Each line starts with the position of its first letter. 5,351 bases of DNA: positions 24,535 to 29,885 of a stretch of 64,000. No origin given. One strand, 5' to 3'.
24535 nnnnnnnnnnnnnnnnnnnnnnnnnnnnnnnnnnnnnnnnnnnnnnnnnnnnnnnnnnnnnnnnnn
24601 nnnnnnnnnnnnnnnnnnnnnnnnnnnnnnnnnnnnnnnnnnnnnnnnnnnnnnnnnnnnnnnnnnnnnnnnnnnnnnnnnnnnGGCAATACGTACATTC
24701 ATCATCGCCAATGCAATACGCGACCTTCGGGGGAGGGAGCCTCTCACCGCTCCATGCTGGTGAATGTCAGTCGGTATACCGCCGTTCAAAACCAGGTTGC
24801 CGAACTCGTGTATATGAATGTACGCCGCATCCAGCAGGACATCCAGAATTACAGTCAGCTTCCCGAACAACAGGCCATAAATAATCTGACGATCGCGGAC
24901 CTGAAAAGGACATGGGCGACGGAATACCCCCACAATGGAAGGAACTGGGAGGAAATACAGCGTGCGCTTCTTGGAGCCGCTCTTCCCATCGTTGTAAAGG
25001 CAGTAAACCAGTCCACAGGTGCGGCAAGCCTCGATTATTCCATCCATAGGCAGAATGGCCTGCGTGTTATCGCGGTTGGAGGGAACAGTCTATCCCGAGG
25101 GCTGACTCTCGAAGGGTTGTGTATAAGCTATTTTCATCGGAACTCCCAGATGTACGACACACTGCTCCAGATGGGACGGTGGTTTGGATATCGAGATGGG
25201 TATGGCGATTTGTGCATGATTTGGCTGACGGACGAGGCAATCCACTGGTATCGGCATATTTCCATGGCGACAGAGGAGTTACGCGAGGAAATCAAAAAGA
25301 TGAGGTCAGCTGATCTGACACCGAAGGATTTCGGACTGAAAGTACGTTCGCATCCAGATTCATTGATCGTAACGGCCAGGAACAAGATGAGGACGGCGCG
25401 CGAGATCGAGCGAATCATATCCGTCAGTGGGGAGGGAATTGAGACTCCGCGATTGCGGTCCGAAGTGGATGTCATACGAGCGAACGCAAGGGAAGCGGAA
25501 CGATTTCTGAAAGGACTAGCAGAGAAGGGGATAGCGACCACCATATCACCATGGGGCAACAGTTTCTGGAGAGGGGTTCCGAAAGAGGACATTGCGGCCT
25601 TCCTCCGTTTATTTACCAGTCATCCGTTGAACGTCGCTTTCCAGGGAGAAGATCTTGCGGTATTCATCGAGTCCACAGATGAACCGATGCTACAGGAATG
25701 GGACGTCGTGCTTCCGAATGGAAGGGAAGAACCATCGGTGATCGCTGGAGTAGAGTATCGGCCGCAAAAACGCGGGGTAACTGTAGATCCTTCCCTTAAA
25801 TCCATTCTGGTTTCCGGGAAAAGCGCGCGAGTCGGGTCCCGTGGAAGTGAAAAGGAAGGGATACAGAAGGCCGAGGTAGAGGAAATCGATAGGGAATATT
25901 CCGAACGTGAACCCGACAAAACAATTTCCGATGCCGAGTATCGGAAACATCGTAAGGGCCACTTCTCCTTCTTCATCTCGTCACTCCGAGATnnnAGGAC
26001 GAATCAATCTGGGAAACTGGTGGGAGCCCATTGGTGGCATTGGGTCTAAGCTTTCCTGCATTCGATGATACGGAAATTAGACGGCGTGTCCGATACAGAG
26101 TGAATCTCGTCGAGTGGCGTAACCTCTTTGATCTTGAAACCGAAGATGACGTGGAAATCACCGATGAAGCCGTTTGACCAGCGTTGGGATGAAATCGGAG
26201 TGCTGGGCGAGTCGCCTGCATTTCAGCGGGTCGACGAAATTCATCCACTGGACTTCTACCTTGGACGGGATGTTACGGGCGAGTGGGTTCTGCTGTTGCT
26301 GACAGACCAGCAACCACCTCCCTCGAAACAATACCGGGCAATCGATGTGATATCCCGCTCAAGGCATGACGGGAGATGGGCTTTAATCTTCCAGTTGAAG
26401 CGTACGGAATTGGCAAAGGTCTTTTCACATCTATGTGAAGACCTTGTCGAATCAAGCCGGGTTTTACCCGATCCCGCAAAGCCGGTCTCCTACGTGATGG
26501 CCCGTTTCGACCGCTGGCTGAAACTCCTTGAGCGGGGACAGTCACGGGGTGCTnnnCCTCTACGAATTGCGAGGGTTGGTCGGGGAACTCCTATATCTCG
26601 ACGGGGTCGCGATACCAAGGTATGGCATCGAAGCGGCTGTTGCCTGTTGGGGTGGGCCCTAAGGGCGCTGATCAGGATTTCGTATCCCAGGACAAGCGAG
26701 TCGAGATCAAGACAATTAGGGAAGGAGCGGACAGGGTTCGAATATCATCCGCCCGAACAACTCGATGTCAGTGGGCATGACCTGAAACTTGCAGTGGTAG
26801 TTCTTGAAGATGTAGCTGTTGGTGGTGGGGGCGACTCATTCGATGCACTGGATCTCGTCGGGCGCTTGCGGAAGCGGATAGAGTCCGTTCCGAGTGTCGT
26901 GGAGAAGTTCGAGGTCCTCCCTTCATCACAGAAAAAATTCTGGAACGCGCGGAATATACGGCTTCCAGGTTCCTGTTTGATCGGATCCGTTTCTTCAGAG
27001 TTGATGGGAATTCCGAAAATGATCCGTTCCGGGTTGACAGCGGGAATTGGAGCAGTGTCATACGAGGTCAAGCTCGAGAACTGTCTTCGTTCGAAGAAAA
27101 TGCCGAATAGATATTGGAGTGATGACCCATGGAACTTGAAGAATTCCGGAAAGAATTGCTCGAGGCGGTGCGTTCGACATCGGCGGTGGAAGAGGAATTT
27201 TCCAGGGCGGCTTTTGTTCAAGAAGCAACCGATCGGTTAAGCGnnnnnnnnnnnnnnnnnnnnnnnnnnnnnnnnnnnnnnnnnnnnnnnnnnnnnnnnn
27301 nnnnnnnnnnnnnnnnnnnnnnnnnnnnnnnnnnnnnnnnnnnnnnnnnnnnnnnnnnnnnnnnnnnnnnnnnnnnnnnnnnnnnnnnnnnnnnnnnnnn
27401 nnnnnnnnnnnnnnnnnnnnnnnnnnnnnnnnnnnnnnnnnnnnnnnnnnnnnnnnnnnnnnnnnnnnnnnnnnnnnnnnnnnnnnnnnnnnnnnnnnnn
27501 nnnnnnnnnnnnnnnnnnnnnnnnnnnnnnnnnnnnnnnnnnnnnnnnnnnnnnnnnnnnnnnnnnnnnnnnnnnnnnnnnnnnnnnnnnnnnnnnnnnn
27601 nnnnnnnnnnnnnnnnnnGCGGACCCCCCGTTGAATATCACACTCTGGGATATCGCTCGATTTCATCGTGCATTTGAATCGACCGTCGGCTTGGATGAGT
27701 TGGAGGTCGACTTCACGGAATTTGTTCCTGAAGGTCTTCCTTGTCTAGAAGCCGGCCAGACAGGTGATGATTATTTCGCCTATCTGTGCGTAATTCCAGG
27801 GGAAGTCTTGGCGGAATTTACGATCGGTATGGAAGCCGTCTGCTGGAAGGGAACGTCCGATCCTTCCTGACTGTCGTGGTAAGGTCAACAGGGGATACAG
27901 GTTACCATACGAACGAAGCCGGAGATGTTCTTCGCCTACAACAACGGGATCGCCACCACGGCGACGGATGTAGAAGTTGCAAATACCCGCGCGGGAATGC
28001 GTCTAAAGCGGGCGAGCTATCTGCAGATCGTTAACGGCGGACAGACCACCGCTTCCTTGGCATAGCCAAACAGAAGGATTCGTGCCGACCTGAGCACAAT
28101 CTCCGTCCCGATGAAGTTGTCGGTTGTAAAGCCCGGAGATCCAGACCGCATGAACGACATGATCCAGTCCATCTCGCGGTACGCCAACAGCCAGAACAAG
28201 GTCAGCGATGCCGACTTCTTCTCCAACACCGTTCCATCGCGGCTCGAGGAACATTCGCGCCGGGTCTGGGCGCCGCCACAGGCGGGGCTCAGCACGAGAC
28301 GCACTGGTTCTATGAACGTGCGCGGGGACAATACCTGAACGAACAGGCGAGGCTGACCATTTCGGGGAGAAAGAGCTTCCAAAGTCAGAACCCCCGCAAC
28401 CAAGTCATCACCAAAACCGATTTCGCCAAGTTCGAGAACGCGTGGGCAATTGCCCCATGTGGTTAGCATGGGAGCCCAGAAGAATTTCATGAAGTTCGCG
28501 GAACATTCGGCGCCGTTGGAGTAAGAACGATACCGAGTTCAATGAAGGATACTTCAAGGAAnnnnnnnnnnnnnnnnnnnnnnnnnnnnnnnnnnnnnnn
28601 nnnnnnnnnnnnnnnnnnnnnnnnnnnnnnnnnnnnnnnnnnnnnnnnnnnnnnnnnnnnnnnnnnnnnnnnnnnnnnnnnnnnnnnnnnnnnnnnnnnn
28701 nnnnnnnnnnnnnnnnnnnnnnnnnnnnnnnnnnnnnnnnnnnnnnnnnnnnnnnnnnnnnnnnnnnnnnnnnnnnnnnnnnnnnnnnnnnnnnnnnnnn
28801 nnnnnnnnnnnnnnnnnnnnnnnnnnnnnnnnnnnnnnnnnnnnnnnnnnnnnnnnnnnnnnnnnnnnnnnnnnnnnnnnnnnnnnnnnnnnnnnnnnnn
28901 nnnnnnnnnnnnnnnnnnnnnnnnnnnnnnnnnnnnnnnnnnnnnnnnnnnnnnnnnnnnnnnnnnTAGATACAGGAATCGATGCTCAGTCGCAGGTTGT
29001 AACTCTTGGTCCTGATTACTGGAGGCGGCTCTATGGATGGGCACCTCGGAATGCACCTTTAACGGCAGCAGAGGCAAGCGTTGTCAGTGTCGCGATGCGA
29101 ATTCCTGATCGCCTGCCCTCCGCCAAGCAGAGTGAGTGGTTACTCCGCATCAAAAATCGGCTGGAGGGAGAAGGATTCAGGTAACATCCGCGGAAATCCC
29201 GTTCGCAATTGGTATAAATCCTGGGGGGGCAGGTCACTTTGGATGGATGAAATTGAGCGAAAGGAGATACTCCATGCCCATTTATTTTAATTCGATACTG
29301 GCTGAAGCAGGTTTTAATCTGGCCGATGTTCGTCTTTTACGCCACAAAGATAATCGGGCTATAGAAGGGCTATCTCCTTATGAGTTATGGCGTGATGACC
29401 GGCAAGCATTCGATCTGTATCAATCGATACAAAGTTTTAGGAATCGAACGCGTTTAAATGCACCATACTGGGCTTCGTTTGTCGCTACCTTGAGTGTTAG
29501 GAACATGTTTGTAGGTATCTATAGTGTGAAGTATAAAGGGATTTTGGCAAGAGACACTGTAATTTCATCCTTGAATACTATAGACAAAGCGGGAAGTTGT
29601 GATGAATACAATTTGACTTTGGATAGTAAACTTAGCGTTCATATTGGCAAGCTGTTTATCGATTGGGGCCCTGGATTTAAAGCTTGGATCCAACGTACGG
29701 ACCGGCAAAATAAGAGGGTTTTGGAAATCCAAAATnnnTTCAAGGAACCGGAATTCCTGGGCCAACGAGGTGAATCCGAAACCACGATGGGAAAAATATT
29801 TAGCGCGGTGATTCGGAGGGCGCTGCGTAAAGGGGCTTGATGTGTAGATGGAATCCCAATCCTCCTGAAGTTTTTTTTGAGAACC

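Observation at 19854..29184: Six-gene Dcm / Vsr / GHKL(MORC-like) ATPase / Z1 helicase / PD-(D/E)XK / AIPR cassette, a predicted but (as far as I know) untested restriction or abortive-infection system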

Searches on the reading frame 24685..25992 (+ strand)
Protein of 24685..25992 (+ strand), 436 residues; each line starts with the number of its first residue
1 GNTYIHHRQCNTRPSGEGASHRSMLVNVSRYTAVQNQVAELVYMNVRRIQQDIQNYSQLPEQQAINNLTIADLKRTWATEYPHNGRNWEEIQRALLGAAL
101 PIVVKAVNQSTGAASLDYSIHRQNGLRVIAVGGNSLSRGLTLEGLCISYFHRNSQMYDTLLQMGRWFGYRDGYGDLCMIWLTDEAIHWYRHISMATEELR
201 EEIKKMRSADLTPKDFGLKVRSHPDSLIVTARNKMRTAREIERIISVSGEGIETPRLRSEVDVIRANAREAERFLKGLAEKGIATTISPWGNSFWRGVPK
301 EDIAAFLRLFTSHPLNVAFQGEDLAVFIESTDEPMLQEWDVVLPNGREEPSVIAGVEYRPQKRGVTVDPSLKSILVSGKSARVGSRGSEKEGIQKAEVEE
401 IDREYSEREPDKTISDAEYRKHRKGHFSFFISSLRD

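Call 7: search_protein_families(library=padloc, proteins=[window:24685-25992:+], max_evalue=0.01)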
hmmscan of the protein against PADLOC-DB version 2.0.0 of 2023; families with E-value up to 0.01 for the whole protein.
window:24685-25992:+ (436 aa): 3 families
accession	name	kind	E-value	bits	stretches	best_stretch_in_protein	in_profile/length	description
PDLC02205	MzaC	-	3e-61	205.5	1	12-332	452-781/952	-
PDLC03202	Helicase_II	-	2.5e-09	34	1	101-205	345-445/621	Type II helicase domain protein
PDLC04880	PDC-S05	-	0.0054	14.8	0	17-58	11-52/55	-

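Call 8: search_protein_families(library=pfam, proteins=[window:24685-25992:+], max_evalue=0.01)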
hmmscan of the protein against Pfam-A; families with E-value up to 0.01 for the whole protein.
window:24685-25992:+ (436 aa): 1 family
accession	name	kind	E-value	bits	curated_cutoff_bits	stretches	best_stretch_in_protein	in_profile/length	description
PF10593.14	Z1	-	3.2e-73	246.5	25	1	16-227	20-228/228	Z1 domain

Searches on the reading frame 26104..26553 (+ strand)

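Call 7: search_protein_families(library=padloc, proteins=[window:26104-26553:+], max_evalue=0.01)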
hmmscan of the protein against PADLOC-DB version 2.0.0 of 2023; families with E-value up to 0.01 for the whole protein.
window:26104-26553:+ (150 aa): 0 families

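Call 8: search_protein_families(library=pfam, proteins=[window:26104-26553:+], max_evalue=0.01)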
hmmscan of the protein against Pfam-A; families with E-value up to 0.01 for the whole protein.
window:26104-26553:+ (150 aa): 1 family
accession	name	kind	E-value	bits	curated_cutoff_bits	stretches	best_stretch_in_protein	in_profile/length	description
PF14390.12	DUF4420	-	4.4e-15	56.1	27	1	28-147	5-129/306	Putative PD-(D/E)XK family member, (DUF4420)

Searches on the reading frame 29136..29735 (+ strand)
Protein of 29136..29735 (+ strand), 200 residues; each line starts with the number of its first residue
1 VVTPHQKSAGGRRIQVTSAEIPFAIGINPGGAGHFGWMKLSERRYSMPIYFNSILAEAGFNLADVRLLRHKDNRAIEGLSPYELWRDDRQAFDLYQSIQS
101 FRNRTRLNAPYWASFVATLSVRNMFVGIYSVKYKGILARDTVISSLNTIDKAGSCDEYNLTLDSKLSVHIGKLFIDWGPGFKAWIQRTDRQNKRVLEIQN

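Call 57: search_protein_families(library=pfam, proteins=[window:29136-29735:+], max_evalue=0.001)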
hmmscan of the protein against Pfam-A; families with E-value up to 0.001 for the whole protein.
window:29136-29735:+ (200 aa): 0 families
